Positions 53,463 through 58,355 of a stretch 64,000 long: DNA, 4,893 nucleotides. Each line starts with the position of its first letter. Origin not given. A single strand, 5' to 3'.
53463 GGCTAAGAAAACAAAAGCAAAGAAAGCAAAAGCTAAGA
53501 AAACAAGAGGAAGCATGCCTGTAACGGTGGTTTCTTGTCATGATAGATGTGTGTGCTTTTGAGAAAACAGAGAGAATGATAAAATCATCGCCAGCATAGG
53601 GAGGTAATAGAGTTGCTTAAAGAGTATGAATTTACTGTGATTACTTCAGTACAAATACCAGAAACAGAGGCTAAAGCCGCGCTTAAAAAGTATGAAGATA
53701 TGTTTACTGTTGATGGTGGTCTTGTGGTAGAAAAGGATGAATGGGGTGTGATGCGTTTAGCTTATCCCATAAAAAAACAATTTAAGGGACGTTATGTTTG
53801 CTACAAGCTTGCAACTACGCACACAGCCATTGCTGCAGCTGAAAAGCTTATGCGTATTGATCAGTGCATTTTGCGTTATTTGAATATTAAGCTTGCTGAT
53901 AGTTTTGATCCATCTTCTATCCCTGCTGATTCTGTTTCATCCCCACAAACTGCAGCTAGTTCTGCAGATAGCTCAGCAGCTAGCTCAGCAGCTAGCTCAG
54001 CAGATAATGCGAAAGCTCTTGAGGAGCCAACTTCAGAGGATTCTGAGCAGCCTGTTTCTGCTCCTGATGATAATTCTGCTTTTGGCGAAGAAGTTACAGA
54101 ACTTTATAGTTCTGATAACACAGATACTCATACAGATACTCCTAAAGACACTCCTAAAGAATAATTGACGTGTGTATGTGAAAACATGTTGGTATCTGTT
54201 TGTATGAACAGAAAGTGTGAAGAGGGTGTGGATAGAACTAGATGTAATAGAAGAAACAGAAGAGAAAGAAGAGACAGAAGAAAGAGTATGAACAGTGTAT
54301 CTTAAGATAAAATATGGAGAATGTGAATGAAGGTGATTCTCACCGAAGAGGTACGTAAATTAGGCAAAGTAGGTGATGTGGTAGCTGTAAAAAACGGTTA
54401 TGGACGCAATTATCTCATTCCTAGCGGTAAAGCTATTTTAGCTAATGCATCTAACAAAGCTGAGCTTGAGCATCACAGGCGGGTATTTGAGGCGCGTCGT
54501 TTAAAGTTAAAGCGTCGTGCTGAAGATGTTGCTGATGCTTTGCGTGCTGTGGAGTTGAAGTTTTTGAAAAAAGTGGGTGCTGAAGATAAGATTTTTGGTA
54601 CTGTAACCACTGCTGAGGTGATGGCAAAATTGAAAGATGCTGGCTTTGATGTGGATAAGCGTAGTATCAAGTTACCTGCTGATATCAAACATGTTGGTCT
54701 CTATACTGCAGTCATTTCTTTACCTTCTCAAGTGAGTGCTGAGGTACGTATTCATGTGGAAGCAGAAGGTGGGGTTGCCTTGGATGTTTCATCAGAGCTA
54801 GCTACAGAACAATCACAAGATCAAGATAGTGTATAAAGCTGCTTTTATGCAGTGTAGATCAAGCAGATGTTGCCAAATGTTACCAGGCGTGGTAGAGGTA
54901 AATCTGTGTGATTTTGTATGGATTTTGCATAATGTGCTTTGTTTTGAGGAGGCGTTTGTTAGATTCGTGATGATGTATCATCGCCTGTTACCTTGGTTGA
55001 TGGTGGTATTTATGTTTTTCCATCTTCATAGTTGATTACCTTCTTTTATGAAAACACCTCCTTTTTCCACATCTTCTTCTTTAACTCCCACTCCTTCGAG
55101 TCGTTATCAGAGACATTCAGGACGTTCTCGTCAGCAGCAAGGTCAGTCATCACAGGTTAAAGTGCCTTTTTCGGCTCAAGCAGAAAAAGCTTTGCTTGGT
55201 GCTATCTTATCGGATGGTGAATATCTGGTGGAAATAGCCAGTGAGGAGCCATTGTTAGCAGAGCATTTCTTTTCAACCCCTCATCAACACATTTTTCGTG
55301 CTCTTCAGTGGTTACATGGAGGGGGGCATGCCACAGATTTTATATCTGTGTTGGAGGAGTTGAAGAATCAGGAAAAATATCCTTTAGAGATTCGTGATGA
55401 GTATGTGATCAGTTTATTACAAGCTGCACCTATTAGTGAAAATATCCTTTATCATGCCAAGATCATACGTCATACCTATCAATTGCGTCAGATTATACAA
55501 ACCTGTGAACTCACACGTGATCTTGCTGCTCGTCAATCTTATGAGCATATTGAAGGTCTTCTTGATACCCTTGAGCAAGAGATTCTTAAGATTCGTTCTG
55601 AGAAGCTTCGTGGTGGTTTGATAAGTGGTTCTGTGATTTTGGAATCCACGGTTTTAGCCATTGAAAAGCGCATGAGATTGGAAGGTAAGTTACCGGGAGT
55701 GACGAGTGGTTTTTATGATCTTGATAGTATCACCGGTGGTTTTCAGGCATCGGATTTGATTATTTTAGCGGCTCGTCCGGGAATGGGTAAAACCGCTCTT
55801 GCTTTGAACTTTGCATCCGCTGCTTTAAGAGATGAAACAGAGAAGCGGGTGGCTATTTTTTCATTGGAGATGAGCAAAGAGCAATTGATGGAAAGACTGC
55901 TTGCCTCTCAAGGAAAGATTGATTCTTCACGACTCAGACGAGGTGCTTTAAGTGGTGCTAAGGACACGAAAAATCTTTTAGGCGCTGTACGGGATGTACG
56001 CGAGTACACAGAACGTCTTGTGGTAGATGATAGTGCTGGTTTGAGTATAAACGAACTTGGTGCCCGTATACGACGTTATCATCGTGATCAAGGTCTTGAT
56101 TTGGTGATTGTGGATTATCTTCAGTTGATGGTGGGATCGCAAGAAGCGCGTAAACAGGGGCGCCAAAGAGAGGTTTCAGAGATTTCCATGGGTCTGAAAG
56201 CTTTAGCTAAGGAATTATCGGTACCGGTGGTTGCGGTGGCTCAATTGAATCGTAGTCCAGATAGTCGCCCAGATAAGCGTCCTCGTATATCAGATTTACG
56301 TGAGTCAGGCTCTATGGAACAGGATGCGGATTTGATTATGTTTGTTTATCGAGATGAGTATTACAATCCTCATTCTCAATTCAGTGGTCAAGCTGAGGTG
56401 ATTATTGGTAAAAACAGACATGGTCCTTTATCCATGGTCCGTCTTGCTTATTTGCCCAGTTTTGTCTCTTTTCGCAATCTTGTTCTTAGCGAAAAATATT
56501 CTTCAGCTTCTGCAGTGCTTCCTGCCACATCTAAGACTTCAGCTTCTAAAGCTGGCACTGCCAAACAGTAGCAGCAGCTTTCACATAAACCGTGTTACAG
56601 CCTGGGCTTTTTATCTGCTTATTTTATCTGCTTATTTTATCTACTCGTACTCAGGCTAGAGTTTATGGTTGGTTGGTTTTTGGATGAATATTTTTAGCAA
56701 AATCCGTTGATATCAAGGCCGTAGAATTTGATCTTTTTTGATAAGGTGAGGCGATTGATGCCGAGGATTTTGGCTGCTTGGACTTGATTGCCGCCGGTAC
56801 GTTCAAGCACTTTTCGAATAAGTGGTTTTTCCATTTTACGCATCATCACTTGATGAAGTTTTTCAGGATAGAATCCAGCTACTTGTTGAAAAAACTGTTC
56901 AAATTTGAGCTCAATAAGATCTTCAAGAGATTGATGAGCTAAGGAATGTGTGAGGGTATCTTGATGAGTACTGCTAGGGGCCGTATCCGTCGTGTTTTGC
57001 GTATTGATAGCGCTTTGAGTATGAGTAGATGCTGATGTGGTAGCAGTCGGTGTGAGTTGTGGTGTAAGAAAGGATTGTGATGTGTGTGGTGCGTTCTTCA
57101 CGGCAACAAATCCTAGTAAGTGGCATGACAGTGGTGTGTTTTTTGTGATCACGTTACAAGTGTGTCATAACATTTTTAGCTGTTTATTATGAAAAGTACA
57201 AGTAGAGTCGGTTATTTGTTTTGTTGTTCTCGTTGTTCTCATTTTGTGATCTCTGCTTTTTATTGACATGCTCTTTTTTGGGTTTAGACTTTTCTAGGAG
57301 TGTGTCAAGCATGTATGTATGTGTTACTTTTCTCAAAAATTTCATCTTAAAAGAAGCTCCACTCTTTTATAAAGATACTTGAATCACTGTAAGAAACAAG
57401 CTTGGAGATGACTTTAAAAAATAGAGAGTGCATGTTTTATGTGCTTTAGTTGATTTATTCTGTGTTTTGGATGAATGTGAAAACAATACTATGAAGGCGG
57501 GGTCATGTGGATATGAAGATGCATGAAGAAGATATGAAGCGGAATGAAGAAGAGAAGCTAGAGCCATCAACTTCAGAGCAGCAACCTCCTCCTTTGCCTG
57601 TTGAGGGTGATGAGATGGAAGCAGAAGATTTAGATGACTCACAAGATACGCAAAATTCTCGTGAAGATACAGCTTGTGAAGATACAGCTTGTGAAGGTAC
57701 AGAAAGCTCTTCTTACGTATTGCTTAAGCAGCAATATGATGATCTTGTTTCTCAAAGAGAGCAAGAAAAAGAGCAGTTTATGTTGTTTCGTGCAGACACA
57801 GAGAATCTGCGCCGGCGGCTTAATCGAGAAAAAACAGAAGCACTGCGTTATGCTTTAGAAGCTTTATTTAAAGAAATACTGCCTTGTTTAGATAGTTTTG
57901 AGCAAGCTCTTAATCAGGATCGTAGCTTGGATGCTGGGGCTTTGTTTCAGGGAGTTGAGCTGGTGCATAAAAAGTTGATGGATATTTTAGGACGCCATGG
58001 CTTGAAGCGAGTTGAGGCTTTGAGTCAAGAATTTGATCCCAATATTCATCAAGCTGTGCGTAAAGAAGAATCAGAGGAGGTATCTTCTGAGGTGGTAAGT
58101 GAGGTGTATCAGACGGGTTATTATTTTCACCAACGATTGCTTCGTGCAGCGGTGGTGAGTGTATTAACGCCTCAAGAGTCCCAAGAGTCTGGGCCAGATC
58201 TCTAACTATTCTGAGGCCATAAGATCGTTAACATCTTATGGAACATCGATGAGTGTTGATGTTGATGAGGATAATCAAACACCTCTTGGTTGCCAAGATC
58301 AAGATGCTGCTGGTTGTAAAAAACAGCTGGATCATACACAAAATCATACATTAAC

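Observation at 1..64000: Pervasive locus-unique short tandem direct repeats in spacers; repeats inside genes all have 3n unit lengths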

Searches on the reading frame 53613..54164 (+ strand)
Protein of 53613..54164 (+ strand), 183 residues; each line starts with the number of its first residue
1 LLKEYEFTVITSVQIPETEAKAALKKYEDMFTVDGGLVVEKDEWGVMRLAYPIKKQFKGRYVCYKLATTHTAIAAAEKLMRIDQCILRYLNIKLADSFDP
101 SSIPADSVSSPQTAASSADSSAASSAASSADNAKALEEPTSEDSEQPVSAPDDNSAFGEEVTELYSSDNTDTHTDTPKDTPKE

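Call 47: search_protein_families(library=pfam, proteins=[window:53613-54164:+], max_evalue=0.01)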
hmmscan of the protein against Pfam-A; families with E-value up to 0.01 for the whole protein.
window:53613-54164:+ (183 aa): 1 family
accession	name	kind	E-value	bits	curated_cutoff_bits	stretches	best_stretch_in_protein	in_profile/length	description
PF01250.22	Ribosomal_S6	-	1.9e-21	76.5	27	1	5-93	2-90/90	Ribosomal protein S6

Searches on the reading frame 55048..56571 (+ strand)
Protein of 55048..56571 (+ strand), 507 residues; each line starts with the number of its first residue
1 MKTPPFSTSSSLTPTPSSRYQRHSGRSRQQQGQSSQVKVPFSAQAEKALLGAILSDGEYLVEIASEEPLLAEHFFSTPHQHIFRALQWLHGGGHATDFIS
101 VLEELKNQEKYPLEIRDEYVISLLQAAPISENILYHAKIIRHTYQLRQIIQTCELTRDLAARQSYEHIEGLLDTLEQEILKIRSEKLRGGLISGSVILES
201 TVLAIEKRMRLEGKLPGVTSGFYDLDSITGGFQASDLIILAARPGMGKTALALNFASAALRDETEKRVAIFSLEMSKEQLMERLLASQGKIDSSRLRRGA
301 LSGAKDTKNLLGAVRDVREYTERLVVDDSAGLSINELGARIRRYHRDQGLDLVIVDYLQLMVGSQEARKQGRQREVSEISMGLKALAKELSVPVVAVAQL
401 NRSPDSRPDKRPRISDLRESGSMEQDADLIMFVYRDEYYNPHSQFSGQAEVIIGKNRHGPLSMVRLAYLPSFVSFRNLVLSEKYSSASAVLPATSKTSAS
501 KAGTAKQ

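Call 17: find_encoding_contigs(protein=window:55048-56571:+, flank=10000, max_places=8)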
Protein window:55048-56571:+ (507 aa): 8 contigs read that carry it; 5 places shown.
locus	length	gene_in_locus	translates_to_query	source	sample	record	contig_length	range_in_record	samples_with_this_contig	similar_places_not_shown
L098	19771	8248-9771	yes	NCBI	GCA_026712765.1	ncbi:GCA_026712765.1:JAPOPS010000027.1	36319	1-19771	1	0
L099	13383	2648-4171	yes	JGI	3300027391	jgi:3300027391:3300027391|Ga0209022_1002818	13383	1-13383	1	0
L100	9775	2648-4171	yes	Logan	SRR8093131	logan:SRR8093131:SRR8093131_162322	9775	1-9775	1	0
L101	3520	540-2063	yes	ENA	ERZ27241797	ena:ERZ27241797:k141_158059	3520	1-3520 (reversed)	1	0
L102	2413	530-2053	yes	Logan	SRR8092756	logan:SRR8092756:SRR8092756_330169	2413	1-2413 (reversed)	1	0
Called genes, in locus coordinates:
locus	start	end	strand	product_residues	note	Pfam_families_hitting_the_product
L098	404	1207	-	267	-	-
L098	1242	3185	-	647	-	PF00675:Peptidase_M16 (weak)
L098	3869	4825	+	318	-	PF13793:Pribosyltran_N, PF00156:Pribosyltran, PF14572:Pribosyl_synth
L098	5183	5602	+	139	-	PF01386:Ribosomal_L25p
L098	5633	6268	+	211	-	PF01195:Pept_tRNA_hydro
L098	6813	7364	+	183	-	PF01250:Ribosomal_S6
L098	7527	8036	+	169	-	PF01281:Ribosomal_L9_N, PF03948:Ribosomal_L9_C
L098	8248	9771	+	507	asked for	PF00772:DnaB, PF03796:DnaB_C, PF06745:ATPase (weak), PF13481:AAA_25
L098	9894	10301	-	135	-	PF02954:HTH_8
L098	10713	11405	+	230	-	PF01025:GrpE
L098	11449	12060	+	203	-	-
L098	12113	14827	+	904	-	PF02190:LON_substr_bdg, PF00004:AAA, PF07724:AAA_2 (faint), PF07728:AAA_5 (weak), PF22667:Lon_lid, PF05362:Lon_C, PF13541:ChlI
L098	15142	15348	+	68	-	-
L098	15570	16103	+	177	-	PF01327:Pep_deformylase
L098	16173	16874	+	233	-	PF00834:Ribul_P_3_epim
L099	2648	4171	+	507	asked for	PF00772:DnaB, PF03796:DnaB_C, PF06745:ATPase (weak), PF13481:AAA_25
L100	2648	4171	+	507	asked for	PF00772:DnaB, PF03796:DnaB_C, PF06745:ATPase (weak), PF13481:AAA_25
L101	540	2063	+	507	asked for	PF00772:DnaB, PF03796:DnaB_C, PF06745:ATPase (weak), PF13481:AAA_25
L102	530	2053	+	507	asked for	PF00772:DnaB, PF03796:DnaB_C, PF06745:ATPase (weak), PF13481:AAA_25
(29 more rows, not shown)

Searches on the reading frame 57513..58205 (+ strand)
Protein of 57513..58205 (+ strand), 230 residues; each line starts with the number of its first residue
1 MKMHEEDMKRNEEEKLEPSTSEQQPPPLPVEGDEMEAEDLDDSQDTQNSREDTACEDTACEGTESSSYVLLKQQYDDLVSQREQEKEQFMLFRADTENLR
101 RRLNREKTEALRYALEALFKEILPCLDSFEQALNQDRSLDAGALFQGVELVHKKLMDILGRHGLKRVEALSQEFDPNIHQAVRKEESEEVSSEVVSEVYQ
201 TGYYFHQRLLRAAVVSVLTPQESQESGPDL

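Call 47: search_protein_families(library=pfam, proteins=[window:57513-58205:+], max_evalue=0.01)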
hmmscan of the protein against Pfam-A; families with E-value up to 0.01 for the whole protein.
window:57513-58205:+ (230 aa): 1 family
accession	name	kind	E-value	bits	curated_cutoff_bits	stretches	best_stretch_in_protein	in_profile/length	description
PF01025.24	GrpE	-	2.4e-41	141.6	25.8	1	70-217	15-163/165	GrpE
